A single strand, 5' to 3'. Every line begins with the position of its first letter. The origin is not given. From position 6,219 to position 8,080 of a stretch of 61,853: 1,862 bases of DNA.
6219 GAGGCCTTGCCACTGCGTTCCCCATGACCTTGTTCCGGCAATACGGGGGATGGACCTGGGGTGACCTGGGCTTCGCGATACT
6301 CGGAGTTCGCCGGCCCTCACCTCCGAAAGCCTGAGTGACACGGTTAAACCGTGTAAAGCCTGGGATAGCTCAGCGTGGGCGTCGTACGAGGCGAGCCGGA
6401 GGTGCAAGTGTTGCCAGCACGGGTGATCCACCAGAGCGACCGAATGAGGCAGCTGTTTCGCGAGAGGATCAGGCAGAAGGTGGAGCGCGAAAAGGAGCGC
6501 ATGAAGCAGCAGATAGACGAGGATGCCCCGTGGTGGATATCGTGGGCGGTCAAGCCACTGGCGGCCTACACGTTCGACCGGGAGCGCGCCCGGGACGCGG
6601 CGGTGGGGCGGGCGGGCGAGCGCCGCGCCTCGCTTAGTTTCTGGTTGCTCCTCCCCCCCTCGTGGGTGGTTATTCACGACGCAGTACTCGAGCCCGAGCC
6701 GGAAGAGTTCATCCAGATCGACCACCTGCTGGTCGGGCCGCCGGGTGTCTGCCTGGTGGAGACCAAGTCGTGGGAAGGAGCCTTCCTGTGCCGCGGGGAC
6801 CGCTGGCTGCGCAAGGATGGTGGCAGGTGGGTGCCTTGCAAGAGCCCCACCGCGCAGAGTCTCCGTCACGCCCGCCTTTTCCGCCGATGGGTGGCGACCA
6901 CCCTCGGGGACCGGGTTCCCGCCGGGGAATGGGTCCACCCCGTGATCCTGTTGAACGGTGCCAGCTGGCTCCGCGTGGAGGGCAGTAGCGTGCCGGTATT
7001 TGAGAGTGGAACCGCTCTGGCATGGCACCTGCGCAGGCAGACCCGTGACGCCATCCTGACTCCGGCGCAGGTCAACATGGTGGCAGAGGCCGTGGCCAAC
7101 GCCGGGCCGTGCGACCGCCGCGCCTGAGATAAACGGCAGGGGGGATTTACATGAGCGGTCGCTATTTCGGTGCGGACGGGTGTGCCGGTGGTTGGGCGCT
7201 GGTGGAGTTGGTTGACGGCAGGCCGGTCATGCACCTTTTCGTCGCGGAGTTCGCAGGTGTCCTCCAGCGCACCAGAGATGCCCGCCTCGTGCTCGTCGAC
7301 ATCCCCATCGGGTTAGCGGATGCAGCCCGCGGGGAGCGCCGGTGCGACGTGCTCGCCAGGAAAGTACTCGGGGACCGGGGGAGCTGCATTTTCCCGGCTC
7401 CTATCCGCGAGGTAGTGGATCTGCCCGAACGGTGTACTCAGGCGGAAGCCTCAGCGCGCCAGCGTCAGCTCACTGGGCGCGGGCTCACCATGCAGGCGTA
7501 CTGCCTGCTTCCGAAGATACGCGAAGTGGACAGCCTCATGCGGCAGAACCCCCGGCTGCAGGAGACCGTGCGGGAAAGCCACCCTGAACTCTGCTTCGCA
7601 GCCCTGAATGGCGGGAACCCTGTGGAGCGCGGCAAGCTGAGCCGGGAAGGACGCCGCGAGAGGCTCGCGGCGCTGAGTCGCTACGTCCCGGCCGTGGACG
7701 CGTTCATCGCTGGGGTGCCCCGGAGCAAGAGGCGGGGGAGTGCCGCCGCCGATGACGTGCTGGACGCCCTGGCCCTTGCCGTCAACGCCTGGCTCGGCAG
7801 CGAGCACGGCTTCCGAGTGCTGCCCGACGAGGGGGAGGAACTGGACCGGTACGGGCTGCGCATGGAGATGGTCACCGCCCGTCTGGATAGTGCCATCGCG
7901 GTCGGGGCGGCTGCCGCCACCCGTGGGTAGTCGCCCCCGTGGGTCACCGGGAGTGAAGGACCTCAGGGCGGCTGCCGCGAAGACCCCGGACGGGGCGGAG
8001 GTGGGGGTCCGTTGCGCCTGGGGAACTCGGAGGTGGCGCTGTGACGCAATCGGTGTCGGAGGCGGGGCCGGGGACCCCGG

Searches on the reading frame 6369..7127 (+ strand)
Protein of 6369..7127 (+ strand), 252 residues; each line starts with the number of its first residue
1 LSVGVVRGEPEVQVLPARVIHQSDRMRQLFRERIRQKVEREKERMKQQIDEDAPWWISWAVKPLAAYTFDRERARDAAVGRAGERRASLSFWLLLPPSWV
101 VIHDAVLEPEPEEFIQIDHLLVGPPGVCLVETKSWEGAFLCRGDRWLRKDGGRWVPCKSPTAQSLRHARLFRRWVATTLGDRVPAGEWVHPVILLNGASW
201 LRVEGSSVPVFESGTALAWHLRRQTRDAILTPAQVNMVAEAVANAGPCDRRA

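Call 82: search_protein_families(library=pfam, proteins=[window:6369-7127:+], max_evalue=0.00001)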
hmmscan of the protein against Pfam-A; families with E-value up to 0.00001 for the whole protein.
window:6369-7127:+ (252 aa): 1 family
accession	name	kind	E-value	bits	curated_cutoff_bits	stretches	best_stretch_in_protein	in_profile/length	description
PF08378.17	NERD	-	1.1e-18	68.2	22.1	1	80-195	2-110/111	Nuclease-related domain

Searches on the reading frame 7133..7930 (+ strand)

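Call 82: search_protein_families(library=pfam, proteins=[window:7133-7930:+], max_evalue=0.00001)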
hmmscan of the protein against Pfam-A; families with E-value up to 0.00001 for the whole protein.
window:7133-7930:+ (265 aa): 1 family
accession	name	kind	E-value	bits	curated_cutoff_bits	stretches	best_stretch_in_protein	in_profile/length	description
PF04250.19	DUF429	-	1.9e-50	172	23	1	13-233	1-211/214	Protein of unknown function (DUF429)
